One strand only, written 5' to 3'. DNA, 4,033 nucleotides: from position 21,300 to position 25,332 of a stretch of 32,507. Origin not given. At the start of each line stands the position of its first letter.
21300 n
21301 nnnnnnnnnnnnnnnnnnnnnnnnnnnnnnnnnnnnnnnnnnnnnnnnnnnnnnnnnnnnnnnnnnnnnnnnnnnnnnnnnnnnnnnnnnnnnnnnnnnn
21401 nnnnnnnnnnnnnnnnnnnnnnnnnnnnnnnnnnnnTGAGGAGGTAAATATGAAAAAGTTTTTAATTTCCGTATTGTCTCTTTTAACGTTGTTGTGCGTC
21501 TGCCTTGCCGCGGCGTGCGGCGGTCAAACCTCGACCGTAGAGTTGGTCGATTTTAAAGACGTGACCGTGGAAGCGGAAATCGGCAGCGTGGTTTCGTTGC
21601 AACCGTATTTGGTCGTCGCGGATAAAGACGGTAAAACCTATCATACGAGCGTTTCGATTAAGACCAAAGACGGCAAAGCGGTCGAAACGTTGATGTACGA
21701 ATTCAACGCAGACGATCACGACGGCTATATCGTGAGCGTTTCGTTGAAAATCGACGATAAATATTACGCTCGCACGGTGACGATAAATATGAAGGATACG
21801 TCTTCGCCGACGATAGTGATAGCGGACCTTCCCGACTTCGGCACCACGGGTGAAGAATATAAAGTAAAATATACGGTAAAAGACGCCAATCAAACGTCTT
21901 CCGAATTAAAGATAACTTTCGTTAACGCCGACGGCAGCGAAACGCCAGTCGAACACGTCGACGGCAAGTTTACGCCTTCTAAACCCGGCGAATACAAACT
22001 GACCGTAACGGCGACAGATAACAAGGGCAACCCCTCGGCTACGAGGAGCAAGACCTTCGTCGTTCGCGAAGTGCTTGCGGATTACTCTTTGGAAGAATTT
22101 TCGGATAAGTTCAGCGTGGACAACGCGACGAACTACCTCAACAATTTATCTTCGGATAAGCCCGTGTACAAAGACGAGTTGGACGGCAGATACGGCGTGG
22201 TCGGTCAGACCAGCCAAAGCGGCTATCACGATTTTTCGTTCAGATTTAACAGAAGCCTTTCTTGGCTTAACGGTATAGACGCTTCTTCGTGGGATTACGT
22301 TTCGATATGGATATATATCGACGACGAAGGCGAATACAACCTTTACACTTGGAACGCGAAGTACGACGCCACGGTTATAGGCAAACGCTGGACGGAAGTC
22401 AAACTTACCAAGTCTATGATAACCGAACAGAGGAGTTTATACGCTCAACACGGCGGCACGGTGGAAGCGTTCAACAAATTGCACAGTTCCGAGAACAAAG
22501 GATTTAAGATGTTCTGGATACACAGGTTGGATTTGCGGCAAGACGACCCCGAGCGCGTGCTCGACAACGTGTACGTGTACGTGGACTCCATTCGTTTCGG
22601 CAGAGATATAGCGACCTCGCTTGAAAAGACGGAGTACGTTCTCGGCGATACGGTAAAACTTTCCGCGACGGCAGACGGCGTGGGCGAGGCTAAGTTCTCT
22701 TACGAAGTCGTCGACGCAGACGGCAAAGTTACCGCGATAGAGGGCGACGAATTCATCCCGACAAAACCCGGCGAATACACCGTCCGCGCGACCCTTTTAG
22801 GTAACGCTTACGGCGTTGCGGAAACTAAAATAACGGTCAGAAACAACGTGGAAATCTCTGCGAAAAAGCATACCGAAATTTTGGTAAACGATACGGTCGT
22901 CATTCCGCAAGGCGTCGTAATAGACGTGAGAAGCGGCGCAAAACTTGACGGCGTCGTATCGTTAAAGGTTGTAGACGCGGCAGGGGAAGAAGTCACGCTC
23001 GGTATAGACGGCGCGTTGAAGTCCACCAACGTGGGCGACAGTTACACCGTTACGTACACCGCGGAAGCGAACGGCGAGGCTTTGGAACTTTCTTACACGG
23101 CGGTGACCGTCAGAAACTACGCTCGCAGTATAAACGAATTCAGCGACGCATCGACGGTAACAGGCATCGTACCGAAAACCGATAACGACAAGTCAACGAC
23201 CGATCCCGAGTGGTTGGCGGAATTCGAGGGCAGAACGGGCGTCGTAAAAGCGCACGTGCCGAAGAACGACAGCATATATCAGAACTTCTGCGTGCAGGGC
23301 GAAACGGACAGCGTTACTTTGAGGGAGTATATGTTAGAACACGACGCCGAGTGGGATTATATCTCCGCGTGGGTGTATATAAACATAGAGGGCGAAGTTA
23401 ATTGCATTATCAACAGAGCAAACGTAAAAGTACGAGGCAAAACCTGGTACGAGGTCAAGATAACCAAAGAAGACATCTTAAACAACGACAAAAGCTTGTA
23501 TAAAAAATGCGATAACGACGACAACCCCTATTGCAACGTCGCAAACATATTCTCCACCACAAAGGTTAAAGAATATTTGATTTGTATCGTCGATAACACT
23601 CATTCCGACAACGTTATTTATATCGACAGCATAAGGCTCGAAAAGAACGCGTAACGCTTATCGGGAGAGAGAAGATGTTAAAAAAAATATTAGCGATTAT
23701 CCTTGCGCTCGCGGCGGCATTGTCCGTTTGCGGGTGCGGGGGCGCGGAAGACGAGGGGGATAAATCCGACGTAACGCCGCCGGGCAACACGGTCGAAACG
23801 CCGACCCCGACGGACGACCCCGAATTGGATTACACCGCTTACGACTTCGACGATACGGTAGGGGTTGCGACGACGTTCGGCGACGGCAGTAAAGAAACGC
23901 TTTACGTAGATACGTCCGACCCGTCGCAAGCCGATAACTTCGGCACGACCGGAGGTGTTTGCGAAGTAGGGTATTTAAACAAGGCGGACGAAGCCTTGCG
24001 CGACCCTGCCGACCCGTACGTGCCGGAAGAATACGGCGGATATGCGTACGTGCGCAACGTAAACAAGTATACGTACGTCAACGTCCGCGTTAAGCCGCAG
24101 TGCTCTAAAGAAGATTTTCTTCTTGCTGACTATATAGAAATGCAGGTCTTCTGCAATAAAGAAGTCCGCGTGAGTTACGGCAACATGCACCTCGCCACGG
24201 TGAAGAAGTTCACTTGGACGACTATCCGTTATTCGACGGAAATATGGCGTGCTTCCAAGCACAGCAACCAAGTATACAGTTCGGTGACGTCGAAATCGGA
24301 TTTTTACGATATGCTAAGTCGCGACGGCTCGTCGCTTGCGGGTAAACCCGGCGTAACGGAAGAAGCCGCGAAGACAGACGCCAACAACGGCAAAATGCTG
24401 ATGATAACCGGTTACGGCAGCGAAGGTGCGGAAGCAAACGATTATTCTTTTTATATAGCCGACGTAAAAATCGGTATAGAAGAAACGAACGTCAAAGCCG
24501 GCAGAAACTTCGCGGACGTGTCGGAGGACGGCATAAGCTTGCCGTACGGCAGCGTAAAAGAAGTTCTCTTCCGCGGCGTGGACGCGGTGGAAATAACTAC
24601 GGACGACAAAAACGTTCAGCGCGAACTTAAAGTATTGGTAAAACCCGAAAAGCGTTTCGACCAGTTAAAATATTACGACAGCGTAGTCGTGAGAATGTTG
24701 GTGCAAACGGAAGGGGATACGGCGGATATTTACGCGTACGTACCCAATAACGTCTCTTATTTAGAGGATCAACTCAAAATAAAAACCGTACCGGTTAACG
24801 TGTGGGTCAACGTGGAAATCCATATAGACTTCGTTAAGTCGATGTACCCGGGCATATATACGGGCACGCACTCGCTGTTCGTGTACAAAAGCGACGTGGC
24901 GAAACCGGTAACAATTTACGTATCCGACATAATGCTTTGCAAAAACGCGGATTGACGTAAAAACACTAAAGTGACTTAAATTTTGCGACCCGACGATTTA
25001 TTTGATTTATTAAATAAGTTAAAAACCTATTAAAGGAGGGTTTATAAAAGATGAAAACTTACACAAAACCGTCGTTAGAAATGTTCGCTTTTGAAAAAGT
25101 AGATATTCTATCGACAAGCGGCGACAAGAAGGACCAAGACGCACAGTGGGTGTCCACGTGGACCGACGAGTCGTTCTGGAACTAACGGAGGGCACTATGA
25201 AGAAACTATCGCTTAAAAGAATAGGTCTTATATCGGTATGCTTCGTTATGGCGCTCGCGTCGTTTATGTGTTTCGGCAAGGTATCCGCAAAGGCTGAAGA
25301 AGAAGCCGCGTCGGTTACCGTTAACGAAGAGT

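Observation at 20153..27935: Four consecutive secreted paralogues carrying about nine copies of an unassigned CBM-like module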

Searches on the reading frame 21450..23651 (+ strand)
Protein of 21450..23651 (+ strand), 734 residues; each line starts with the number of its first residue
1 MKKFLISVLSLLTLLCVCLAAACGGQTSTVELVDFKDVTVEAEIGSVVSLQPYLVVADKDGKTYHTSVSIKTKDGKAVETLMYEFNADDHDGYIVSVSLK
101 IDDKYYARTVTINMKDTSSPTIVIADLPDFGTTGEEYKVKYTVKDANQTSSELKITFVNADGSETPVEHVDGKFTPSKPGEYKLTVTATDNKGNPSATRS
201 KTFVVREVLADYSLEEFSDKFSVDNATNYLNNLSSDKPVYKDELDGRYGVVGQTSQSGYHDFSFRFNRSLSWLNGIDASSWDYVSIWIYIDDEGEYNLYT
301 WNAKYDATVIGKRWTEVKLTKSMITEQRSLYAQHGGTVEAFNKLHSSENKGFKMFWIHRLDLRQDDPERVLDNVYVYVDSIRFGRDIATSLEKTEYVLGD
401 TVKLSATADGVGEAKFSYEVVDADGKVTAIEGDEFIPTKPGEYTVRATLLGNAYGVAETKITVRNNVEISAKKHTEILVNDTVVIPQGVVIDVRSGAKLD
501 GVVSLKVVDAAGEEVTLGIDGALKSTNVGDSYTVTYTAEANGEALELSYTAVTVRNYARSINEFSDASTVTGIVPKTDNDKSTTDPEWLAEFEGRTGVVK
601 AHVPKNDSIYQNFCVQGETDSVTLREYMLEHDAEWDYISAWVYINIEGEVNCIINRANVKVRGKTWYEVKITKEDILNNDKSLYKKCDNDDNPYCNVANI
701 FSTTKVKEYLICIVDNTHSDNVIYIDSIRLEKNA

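Call 4: search_protein_families(library=pfam, proteins=[window:21450-23651:+], max_evalue=1)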
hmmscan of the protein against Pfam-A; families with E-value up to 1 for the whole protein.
window:21450-23651:+ (734 aa): 20 families
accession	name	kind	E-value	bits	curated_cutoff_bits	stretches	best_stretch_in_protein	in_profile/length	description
PF07495.19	Y_Y_Y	-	6.6e-07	29.6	26.6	1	173-205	31-64/65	Y_Y_Y domain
PF00801.26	PKD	-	1.3e-05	25.5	23.5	2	130-198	10-75/80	PKD domain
PF00630.25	Filamin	-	0.00037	21.7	26.9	0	132-191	18-85/93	Filamin/ABP280 repeat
PF17963.7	Big_9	-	0.0012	20.2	23.6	1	129-196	10-82/89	Bacterial Ig domain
PF23623.1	GBD_IRG7_N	-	0.0028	18.2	27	1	22-111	10-92/95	IRG7 N-terminal galactose binding domain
PF18911.6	PKD_4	-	0.003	18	27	1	120-204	4-84/85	PKD domain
PF12245.14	Big_3_2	-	0.0044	17.6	23.3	1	138-205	49-120/122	Bacterial Ig-like domain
PF16403.11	Bact_surface_Ig-like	-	0.0059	17.1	27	1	169-198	36-64/71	Bacterial surface protein, Ig-like domain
PF15418.12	DUF4625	-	0.011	16.4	27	0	178-199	104-125/131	Domain of unknown function (DUF4625)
PF19077.6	Big_13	-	0.034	15.1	27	1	140-205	30-100/102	Bacterial Ig-like domain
PF06832.18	BiPBP_C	-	0.052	13.9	26.8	0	174-194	66-84/90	Penicillin-Binding Protein C-terminus Family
PF24107.1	DUF7382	-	0.057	13.7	27.4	0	178-206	16-42/65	Domain of unknown function (DUF7382)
PF07523.18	Big_3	-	0.058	14.1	21.2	1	150-193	17-62/68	Bacterial Ig-like domain (group 3)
PF12687.12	DUF3801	-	0.07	13.6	24.1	0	53-88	60-95/131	Protein of unknown function (DUF3801)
PF05345.18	He_PIG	-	0.091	13.6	24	1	176-204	65-94/96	Putative Ig domain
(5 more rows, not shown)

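Call 5: search_protein_families(library=ncbifam, proteins=[window:21450-23651:+], max_evalue=1)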
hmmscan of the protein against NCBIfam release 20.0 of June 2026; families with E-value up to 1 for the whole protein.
window:21450-23651:+ (734 aa): 5 families
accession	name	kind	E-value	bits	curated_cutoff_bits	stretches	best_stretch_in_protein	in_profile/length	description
NF047446.1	barrel_OmpL47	domain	5e-06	26.9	40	1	149-205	14-68/68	OmpL47-type beta-barrel domain-containing protein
NF040942.2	hypo_ExtJ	equivalog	0.0062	16.9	52.5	1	1-77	1-65/77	selenite/tellurite reduction operon protein ExtJ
TIGR03769.1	P_ac_wall_RPT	domain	0.014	15.9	30.9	1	177-205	10-41/41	TIGR03769 domain-containing protein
NF041940.1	choice_anch_X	domain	0.13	12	25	0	172-188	21-37/37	choice-of-anchor X domain-containing protein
NF041895.1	choice_anch_V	domain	0.94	9.5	42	0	116-176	35-82/150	choice-of-anchor V domain-containing protein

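Call 9: search_solved_structures(query=window:21450-23651:+, max_evalue=1)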
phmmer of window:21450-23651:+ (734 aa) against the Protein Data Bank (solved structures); distinct sequences matched with E-value up to 1: 2.
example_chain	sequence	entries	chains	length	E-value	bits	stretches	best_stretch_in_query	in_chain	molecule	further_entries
2kpn_A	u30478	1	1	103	0.0099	17.5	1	159-208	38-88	Bacillolysin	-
7sbj_A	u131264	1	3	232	0.95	11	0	503-533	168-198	Ribulose-phosphate 3-epimerase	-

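Call 16: find_related_loci(query=window:21450-23651:+, collection=genome_contigs, flank=10000)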
Query window:21450-23651:+ (734 aa) in genome_contigs; peptide patterns used: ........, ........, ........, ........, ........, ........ (x = any residue, [..] = any of these).
85 stretches matched a pattern, but none encodes a relative of the query by tblastn (E <= 1e-3).

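Call 21: find_encoding_contigs(protein=window:21450-23651:+, flank=10000, max_places=6)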
Protein window:21450-23651:+ (734 aa): 1 contig read that carries it; 1 place shown.
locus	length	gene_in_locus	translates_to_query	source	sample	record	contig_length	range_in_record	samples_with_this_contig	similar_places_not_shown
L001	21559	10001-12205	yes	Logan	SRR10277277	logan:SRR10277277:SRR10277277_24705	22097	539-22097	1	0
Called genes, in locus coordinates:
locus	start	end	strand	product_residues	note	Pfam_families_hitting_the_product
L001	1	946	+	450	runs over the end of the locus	PF16116:DUF4832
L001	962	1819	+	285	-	PF01261:AP_endonuc_2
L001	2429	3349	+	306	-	PF00528:BPD_transp_1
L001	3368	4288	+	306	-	PF00528:BPD_transp_1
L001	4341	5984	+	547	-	PF01547:SBP_bac_1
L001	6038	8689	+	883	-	PF13320:GH123_cat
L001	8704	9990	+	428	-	-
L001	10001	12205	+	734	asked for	PF00801:PKD (faint), PF07495:Y_Y_Y (faint)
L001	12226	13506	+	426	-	-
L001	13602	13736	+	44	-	-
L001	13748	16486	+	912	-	-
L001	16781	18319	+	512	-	PF01055:Glyco_hydro_31_2nd, PF21365:Glyco_hydro_31_3rd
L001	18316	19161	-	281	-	PF02311:AraC_binding (weak), PF12833:HTH_18, PF00165:HTH_AraC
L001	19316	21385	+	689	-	PF02065:Melibiase, PF01055:Glyco_hydro_31_2nd (weak)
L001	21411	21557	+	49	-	?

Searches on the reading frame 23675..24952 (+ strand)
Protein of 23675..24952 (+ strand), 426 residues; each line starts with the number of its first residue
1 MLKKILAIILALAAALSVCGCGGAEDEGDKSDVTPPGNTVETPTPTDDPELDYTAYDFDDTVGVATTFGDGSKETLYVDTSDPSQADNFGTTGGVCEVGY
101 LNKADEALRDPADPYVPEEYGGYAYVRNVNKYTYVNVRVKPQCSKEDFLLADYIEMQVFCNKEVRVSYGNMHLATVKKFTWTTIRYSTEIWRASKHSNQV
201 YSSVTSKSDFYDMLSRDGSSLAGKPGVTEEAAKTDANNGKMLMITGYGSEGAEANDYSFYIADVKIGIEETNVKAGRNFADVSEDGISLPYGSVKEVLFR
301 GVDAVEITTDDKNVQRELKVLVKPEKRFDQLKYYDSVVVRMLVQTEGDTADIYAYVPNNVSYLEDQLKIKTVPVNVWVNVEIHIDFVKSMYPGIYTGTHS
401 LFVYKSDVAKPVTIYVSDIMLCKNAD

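Call 4: search_protein_families(library=pfam, proteins=[window:23675-24952:+], max_evalue=1)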
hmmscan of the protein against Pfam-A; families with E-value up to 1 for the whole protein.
window:23675-24952:+ (426 aa): 1 family
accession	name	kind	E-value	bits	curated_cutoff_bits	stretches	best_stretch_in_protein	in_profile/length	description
PF13390.11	DUF4108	-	0.042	14.2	27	1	319-369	71-120/145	Protein of unknown function (DUF4108)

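Call 5: search_protein_families(library=ncbifam, proteins=[window:23675-24952:+], max_evalue=1)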
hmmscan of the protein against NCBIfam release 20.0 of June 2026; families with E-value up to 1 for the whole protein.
window:23675-24952:+ (426 aa): 2 families
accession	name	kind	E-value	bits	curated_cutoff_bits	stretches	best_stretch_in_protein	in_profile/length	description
NF058595.1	invert_tail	domain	0.023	15.1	37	1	5-38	56-90/113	lipo-invert putative C-terminal anchoring domain-containing protein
NF050142.1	PG1828_fam_lipo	equivalog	0.077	13.7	50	1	3-48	2-49/59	PG1828 family lipoprotein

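Call 12: search_solved_structures(query=window:23675-24952:+, max_evalue=1)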
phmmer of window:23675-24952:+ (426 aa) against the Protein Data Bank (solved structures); distinct sequences matched with E-value up to 1: 7.
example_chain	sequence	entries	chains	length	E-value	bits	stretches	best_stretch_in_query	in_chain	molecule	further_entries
9bae_A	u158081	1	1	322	0.03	16.3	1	230-289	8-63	Ketol-acid reductoisomerase (NADP(+))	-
6vo2_A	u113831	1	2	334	0.032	16.2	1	230-289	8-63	Ketol-acid reductoisomerase (NADP(+))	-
5w3k_A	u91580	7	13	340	0.033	16.1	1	230-289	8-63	Ketol-acid reductoisomerase (NADP(+))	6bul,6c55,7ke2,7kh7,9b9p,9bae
6aqj_A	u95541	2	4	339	0.033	16.1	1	230-289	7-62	Ketol-acid reductoisomerase (NADP(+))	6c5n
8b0u_D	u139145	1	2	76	0.45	12.4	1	297-340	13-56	CalpT10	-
1w39_A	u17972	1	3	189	0.75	11.7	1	46-99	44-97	TURNIP YELLOW MOSAIC VIRUS EMPTY CAPSID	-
1auy_A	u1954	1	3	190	0.75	11.6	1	46-99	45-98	TURNIP YELLOW MOSAIC VIRUS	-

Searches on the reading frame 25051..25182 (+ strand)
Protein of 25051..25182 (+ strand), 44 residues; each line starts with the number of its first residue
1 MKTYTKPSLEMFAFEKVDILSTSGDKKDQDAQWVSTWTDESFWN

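Call 79: search_protein_families(library=ncbifam, proteins=[window:25051-25182:+], max_evalue=10)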
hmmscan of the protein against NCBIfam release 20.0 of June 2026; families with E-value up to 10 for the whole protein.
seq(44 aa): 0 families

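Call 80: search_protein_families(library=pfam, proteins=[window:25051-25182:+], max_evalue=10)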
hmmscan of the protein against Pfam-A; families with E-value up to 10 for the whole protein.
seq(44 aa): 0 families
